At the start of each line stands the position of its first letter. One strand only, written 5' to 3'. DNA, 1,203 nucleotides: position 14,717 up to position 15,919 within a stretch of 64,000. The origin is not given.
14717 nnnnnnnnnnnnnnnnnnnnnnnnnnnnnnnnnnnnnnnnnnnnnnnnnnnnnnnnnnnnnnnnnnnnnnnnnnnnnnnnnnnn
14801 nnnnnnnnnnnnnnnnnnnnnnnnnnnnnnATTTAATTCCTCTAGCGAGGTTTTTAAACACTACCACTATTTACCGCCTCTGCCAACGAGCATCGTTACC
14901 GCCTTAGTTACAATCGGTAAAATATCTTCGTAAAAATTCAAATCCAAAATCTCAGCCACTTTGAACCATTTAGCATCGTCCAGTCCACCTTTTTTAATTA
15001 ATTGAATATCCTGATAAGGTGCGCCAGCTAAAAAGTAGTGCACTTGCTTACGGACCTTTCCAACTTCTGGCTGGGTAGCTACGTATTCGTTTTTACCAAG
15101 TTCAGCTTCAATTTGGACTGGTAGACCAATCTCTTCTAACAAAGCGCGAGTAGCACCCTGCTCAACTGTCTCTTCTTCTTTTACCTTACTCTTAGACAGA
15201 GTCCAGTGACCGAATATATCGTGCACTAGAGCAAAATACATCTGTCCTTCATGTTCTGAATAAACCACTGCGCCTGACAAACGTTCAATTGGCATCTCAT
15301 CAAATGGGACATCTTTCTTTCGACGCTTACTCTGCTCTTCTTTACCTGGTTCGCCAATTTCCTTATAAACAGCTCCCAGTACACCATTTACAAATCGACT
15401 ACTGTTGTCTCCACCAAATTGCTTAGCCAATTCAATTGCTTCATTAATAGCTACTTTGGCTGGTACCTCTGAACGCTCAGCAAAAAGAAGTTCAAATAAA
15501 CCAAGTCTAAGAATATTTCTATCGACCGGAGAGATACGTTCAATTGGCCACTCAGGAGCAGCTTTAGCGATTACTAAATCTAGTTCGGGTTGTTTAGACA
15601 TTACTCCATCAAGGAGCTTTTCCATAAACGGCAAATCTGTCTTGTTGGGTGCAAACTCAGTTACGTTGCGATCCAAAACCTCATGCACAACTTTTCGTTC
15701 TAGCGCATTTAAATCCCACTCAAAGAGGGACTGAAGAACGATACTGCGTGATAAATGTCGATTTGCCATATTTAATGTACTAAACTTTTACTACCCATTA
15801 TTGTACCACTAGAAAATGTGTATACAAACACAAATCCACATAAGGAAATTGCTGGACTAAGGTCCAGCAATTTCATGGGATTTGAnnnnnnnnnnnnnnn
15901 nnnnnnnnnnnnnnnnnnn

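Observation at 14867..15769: NusB fused to a Nudix-like C-terminal domain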

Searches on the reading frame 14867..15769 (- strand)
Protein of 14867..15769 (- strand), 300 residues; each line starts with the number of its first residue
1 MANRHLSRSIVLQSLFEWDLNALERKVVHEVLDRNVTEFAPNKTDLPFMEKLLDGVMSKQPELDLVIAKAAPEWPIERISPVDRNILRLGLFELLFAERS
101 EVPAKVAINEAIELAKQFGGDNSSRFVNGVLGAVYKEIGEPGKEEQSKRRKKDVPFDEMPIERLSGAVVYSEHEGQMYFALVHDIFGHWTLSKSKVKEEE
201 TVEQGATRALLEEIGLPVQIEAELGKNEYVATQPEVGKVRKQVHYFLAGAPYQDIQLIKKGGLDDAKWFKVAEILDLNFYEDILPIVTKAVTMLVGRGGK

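Call 3: search_protein_families(library=pfam, proteins=[window:14867-15769:-], max_evalue=1)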
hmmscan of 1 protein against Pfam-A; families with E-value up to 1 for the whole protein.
window:14867-15769:- (300 aa): 3 families
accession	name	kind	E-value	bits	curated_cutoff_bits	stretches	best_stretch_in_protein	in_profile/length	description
PF01029.23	NusB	-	2.3e-35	122.3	23.1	1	7-136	3-133/133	NusB family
PF00293.34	NUDIX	-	1.7e-11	44.7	21.1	1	167-282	8-126/134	NUDIX domain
PF22327.2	Nudt16-like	-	0.097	13.1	27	1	196-263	42-108/161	U8 snoRNA-decapping enzyme-like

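Call 4: search_protein_families(library=ncbifam, proteins=[window:14867-15769:-], max_evalue=1)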
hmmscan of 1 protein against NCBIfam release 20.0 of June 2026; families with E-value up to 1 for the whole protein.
window:14867-15769:- (300 aa): 17 families
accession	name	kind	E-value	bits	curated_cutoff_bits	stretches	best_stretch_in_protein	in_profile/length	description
TIGR01951.1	nusB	equivalog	1.8e-37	128.5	88.35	1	4-137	2-130/131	transcription antitermination factor NusB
NF001223.0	PRK00202.1-1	equivalog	2.8e-29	102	131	1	2-137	7-143/146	transcription antitermination factor NusB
NF011494.0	PRK14902.1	equivalog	1.2e-15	57.2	319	1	26-148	21-137/444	16S rRNA (cytosine(967)-C(5))-methyltransferase RsmB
NF001230.0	PRK00202.2-5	equivalog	3.3e-13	49.7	132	1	8-137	26-150/165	transcription antitermination factor NusB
NF011493.0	PRK14901.1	equivalog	1e-11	44.3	540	1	29-142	23-133/447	16S rRNA (cytosine(967)-C(5))-methyltransferase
TIGR00563.1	rsmB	equivalog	1.5e-10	40.8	269.05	1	36-145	26-130/437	16S rRNA (cytosine(967)-C(5))-methyltransferase RsmB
NF011495.0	PRK14903.1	equivalog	6.2e-07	28.6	503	1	43-141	36-125/431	16S rRNA (cytosine(967)-C(5))-methyltransferase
NF052459.1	OxoGTPPhMutT1Mycb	equivalog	1e-06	28.1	475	1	165-280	4-115/292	8-oxo-(d)GTP phosphatase MutT1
NF008149.0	PRK10901.1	equivalog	0.00017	20.7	375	1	28-148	29-143/434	16S rRNA (cytosine(967)-C(5))-methyltransferase RsmB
NF008044.0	PRK10776.1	equivalog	0.00074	19.4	148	1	187-236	31-80/130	8-oxo-dGTP diphosphatase MutT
NF003788.0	PRK05379.1-5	equivalog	0.0027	17.1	354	1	186-288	237-345/351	bifunctional nicotinamide-nucleotide adenylyltransferase/Nudix hydroxylase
NF006530.0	PRK08999.1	equivalog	0.014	14.5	245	1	186-227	32-73/315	Nudix family hydrolase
NF007834.0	PRK10546.1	equivalog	0.025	14.4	156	1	183-233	26-70/135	pyrimidine (deoxy)nucleoside triphosphate diphosphatase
NF001936.0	PRK00714.1-3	equivalog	0.049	13.5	118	1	173-216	21-64/155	RNA pyrophosphohydrolase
NF001299.0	PRK00241.1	equivalog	0.049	13.1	158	1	199-277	171-241/263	NAD(+) diphosphatase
NF001934.0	PRK00714.1-1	equivalog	0.067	12.6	241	1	167-217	12-61/176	RNA pyrophosphohydrolase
NF001937.0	PRK00714.1-4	equivalog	0.096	12.3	139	1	164-219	9-63/161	RNA pyrophosphohydrolase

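Call 5: search_solved_structures(query=window:14867-15769:-, max_evalue=1, show_alignments=3)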
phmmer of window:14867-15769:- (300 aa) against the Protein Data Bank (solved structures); distinct sequences matched with E-value up to 1: 49.
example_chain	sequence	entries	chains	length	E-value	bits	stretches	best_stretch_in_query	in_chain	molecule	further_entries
1tzt_A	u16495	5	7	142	6.2e-19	72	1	7-139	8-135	N utilization substance protein B homolog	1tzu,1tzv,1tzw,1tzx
2jr0_A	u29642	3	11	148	7.3e-18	68.5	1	7-148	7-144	N utilization substance protein B homolog | N utilization substance protein B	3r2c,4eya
3r2d_A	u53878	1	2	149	7.3e-18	68.5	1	7-148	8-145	N utilization substance protein B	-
3imq_A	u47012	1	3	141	1.5e-17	67.4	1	3-134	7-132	N utilization substance protein B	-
1ey1_A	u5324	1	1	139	7e-17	65.2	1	3-134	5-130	ANTITERMINATION FACTOR NUSB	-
5ms0_L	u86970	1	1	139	7e-17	65.2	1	3-134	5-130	Transcription antitermination protein NusB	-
5lm7_B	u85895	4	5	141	7.4e-17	65.2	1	3-134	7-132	N utilization substance protein B homolog | Transcription antitermination protein NusB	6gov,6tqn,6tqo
3d3b_A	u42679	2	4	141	7.4e-17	65.2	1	3-134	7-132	N utilization substance protein B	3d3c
6ckq_A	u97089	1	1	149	3.5e-15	59.6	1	4-136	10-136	Transcription antitermination protein NusB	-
1eyv_A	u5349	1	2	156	5e-14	55.9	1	3-135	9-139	N-UTILIZING SUBSTANCE PROTEIN B HOMOLOG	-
4ilq_A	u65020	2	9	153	8.6e-05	25.6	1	182-290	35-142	CT771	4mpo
1vc8_A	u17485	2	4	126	0.00027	23.9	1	166-282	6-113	Ndx1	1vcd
9cxx_A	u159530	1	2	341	0.00027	23.9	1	171-276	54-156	8-oxo-(d)GTP phosphatase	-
1vc9_A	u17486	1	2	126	0.0007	22.6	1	166-282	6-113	Ndx1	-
5mze_A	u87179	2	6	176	0.0058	19.6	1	187-236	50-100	7,8-dihydro-8-oxoguanine triphosphatase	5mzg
3i7u_A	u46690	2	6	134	0.091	15.6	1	181-291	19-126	AP4A hydrolase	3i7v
1kt9_A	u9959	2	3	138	0.25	14.2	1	163-294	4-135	Diadenosine Tetraphosphate Hydrolase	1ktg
3gz8_A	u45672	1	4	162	0.63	12.9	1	166-292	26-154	MutT/nudix family protein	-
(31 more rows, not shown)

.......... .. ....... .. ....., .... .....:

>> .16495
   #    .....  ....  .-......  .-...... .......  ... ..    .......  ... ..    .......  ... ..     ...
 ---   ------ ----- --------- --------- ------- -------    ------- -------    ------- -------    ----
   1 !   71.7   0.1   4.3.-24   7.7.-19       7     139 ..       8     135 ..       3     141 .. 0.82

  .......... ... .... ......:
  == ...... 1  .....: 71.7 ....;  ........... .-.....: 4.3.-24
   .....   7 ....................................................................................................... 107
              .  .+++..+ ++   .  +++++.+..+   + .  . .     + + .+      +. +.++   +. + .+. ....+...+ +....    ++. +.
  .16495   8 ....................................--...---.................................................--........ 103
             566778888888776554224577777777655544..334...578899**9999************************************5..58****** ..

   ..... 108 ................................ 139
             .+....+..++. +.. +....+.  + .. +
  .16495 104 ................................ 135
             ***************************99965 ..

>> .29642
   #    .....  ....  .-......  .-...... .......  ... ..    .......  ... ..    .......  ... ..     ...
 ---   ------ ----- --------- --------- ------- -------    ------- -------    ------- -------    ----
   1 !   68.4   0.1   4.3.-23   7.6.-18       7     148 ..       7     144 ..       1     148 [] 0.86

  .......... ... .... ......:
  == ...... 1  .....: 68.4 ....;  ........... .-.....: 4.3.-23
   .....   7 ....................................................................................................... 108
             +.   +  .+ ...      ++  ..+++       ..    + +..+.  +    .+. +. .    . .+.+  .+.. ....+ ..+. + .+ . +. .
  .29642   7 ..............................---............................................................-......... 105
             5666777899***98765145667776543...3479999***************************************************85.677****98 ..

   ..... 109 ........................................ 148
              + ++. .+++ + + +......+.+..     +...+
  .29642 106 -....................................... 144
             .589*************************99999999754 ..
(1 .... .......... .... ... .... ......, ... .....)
